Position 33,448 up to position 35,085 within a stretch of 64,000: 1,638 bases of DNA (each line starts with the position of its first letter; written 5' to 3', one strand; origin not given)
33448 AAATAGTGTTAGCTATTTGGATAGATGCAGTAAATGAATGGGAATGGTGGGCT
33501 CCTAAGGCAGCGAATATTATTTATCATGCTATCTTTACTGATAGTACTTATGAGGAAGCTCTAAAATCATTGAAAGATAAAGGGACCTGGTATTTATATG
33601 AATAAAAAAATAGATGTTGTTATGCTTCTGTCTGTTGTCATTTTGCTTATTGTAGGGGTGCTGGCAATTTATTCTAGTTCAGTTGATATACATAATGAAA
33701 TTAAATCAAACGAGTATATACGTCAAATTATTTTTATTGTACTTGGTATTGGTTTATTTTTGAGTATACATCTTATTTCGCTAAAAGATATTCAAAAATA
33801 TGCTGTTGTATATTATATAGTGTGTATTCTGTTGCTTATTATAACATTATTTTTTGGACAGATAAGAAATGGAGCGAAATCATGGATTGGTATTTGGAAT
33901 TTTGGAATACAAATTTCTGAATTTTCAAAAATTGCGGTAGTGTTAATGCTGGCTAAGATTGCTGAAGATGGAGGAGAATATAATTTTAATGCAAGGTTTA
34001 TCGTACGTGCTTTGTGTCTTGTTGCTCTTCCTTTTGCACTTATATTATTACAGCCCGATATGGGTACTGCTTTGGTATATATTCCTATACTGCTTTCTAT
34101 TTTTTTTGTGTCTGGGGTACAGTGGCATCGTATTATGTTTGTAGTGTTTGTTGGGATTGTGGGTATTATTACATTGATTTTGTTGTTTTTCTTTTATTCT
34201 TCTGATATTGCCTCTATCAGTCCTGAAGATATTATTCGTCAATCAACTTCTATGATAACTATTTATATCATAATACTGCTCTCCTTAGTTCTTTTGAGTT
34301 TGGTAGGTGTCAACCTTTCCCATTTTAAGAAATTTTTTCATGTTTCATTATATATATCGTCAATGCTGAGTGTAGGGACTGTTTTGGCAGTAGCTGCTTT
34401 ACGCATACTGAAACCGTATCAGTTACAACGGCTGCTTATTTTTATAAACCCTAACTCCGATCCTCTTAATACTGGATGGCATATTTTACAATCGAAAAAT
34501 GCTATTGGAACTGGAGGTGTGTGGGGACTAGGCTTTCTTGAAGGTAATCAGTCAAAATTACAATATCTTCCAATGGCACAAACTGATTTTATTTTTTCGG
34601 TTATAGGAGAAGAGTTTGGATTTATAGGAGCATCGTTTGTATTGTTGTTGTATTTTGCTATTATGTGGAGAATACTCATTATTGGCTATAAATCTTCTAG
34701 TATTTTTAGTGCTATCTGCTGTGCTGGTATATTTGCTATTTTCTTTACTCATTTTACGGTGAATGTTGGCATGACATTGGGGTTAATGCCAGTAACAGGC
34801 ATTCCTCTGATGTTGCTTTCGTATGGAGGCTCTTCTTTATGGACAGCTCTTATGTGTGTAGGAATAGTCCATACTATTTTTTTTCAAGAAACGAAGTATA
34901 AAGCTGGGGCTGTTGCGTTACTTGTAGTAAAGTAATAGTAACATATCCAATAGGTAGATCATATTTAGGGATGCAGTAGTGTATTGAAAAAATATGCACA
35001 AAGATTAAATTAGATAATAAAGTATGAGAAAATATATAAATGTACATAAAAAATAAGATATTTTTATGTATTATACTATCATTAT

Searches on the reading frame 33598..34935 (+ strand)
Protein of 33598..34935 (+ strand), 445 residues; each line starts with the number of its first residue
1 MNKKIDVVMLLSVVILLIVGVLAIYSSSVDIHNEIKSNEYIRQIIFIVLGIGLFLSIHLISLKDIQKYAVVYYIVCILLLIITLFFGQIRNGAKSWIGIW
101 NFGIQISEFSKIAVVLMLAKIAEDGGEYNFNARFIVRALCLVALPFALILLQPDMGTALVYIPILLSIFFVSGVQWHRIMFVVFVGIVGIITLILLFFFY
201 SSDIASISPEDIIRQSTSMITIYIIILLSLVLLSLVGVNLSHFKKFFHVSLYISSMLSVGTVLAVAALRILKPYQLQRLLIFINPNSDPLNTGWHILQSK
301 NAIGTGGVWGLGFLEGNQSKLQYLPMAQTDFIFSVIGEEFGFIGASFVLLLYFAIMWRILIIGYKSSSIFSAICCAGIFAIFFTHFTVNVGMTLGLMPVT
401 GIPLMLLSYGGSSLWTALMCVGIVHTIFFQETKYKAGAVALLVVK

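Call 16: find_related_loci(query=window:33598-34935:+, collection=genome_contigs, flank=10000)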
Query window:33598-34935:+ (445 aa) in genome_contigs; peptide patterns used: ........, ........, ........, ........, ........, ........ (x = any residue, [..] = any of these).
61 stretches matched a pattern; 6 encode a relative of the query (tblastn E <= 1e-3); 6 distinct loci.
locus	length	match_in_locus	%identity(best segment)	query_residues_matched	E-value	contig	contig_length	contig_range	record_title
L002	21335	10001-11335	97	1-445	0e+0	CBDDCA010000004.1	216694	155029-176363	MAG: Spirochaetia bacterium isolate dde8b434-8a3a-4b4e-bb01-87bd4f4bffd9 genome assembly, contig: contig_4, whole genome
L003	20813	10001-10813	30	91-424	6e-42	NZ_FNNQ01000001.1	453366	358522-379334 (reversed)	Marininema mesophilum strain DSM 45610, whole genome shotgun sequence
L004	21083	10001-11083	39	1-424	5e-34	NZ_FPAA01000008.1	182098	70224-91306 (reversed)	Marininema halotolerans strain DSM 45789, whole genome shotgun sequence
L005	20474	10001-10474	38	270-427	3e-35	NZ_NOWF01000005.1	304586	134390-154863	Paludifilum halophilum strain DSM 102817 NODE_5_length_304586_cov_28.8158_ID_2668, whole genome shotgun sequence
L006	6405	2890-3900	39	13-435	9e-27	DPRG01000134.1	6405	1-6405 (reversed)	MAG TPA_asm: Thermotogae bacterium isolate UBA12178 contig_4270, whole genome shotgun sequence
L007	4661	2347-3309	39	42-441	2e-26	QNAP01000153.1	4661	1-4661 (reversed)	MAG: Thermotogae bacterium isolate B41_G15 B41_Guay15_scaffold_08904, whole genome shotgun sequence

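Call 56: find_homologous_proteins(query=window:33598-34935:+, max_evalue=1e-30)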
Query window:33598-34935:+ (445 aa): 4714 proteins with E <= 1e-30 among 8000 candidates; the best 120 are listed.
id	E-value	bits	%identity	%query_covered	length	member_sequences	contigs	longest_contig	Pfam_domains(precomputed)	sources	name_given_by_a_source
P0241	1.0e-270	916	100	98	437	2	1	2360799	PF01098.25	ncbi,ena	-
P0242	3.0e-219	747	80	98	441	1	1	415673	PF01098.25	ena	-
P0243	7.8e-170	584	60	99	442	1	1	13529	PF01098.25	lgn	-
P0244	1.5e-158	547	56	99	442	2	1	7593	PF01098.25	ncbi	-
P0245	7.6e-134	465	51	100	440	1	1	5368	PF01098.25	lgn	-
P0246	1.8e-123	431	51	97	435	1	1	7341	PF01098.25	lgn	-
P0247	5.3e-122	426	49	96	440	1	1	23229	PF01098.25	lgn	-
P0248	6.1e-122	426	48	99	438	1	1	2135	PF01098.25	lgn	-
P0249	1.3e-121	425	49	98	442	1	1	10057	PF01098.25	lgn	-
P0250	2.8e-120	421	50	92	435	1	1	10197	PF01098.25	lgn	-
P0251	5.1e-120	420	47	96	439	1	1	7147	PF01098.25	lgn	-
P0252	1.7e-115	405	47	98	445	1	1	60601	PF01098.25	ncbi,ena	-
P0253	2.5e-115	404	46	97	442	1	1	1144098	PF01098.25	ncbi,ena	-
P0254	2.0e-114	401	46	97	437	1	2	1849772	PF01098.25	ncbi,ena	-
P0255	7.1e-97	343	41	93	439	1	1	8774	PF01098.25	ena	-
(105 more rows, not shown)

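Call 57: find_encoding_contigs(protein=P0242, flank=10000, max_places=1)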
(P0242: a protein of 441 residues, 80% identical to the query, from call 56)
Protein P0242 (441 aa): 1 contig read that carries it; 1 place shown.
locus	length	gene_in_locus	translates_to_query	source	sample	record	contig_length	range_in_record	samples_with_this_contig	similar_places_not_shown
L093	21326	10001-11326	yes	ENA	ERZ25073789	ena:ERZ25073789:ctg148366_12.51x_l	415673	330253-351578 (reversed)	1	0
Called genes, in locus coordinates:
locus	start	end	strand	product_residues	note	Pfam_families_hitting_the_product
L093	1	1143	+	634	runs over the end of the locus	PF01807:Zn_ribbon_DnaG, PF08275:DNAG_N, PF01751:Toprim, PF13155:Toprim_2, PF13362:Toprim_3 (weak), PF13662:Toprim_4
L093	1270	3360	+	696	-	PF00140:Sigma70_r1_2, PF08281:Sigma70_r4_2 (faint), PF04542:Sigma70_r2, PF04539:Sigma70_r3, PF04545:Sigma70_r4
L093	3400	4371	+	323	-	PF02591:Zn_ribbon_9 (weak)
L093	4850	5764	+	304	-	PF13181:TPR_8 (faint), PF00515:TPR_1 (faint), PF07719:TPR_2 (faint)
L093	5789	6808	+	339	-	PF06723:MreB_Mbl, PF00022:Actin (faint), PF25216:Volactin, PF00012:HSP70, PF14450:FtsA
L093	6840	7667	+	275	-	PF04085:MreC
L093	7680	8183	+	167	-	-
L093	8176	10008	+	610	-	PF03717:PBP_dimer, PF00905:Transpeptidase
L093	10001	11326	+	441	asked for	PF01098:FTSW_RODA_SPOVE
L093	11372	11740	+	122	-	PF13274:SocA_Panacea (weak)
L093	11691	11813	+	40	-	-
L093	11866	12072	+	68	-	-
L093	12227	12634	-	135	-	-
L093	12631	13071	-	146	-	PF02561:FliS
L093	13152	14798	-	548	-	PF01487:DHquinase_I, PF08501:Shikimate_dh_N, PF01488:Shikimate_DH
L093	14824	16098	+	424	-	PF01336:tRNA_anti-codon, PF00152:tRNA-synt_2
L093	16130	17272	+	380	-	PF01761:DHQ_synthase, PF24621:DHQS_C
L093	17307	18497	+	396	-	-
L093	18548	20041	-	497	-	PF01590:GAF, PF13185:GAF_2 (weak), PF00158:Sigma54_activat (weak), PF14532:Sigma54_activ_2, PF25601:AAA_lid_14, PF02954:HTH_8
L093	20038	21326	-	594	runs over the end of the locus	PF00224:PK, PF02887:PK_C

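Call 58: find_encoding_contigs(protein=P0243, flank=10000, max_places=1)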
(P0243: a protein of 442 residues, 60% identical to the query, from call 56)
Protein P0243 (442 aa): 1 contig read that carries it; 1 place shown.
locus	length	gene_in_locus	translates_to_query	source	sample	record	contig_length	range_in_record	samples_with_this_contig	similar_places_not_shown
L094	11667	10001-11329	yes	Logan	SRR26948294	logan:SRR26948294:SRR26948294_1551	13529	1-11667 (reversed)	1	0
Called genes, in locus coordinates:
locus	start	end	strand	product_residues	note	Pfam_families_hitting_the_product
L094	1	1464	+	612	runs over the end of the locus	PF01807:Zn_ribbon_DnaG, PF08275:DNAG_N, PF01751:Toprim, PF13155:Toprim_2, PF13362:Toprim_3, PF13662:Toprim_4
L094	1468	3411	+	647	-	PF00140:Sigma70_r1_2, PF04542:Sigma70_r2, PF04539:Sigma70_r3, PF04545:Sigma70_r4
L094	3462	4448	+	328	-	PF02591:Zn_ribbon_9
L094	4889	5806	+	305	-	PF00515:TPR_1 (faint), PF13428:TPR_14 (faint), PF13432:TPR_16 (faint), PF07719:TPR_2 (faint), PF13431:TPR_17 (faint), PF13181:TPR_8 (faint), PF25063:ARM_TT21_C (weak)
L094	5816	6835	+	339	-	PF00022:Actin (faint), PF06723:MreB_Mbl, PF25216:Volactin (faint), PF00012:HSP70, PF14450:FtsA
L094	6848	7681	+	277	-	PF04085:MreC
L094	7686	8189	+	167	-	-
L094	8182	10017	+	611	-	PF03717:PBP_dimer, PF00905:Transpeptidase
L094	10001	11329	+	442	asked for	PF01098:FTSW_RODA_SPOVE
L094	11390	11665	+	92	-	?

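Call 59: find_encoding_contigs(protein=P0254, flank=10000, max_places=1)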
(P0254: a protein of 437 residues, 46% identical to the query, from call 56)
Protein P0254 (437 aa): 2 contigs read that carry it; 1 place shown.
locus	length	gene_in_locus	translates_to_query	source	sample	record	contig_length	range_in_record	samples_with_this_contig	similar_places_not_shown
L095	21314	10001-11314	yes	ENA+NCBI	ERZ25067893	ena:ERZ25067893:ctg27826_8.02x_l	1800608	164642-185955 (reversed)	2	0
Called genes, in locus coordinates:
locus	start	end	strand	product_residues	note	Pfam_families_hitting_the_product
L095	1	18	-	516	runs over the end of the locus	PF00005:ABC_tran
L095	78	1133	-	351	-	PF02608:Bmp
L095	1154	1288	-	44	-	-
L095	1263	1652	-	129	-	PF01597:GCV_H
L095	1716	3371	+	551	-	PF00005:ABC_tran, PF02367:TsaE (faint), PF02463:SMC_N (weak), PF13191:AAA_16 (faint), PF13476:AAA_23 (faint), PF13555:AAA_29 (faint), PF00005:ABC_tran, PF13304:AAA_21 (weak), +2 more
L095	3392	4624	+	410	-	PF01551:Peptidase_M23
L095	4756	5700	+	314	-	PF13428:TPR_14 (faint), PF14559:TPR_19 (faint), PF13431:TPR_17 (faint), PF13432:TPR_16 (faint), PF13424:TPR_12 (faint), PF00515:TPR_1 (faint), PF13174:TPR_6 (faint), PF07719:TPR_2 (weak), +2 more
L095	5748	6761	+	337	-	PF06723:MreB_Mbl, PF25216:Volactin, PF00012:HSP70, PF14450:FtsA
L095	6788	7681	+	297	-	PF04085:MreC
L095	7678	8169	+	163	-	-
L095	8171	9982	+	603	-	PF03717:PBP_dimer, PF00905:Transpeptidase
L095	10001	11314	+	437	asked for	PF01098:FTSW_RODA_SPOVE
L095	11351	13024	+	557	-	PF00749:tRNA-synt_1c, PF03950:tRNA-synt_1c_C, PF20974:tRNA-synt_1c_C2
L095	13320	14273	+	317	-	PF23023:Anti-Pycsar_Apyc1 (weak), PF12706:Lactamase_B_2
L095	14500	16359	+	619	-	PF01807:Zn_ribbon_DnaG, PF08275:DNAG_N, PF01751:Toprim, PF13155:Toprim_2, PF13662:Toprim_4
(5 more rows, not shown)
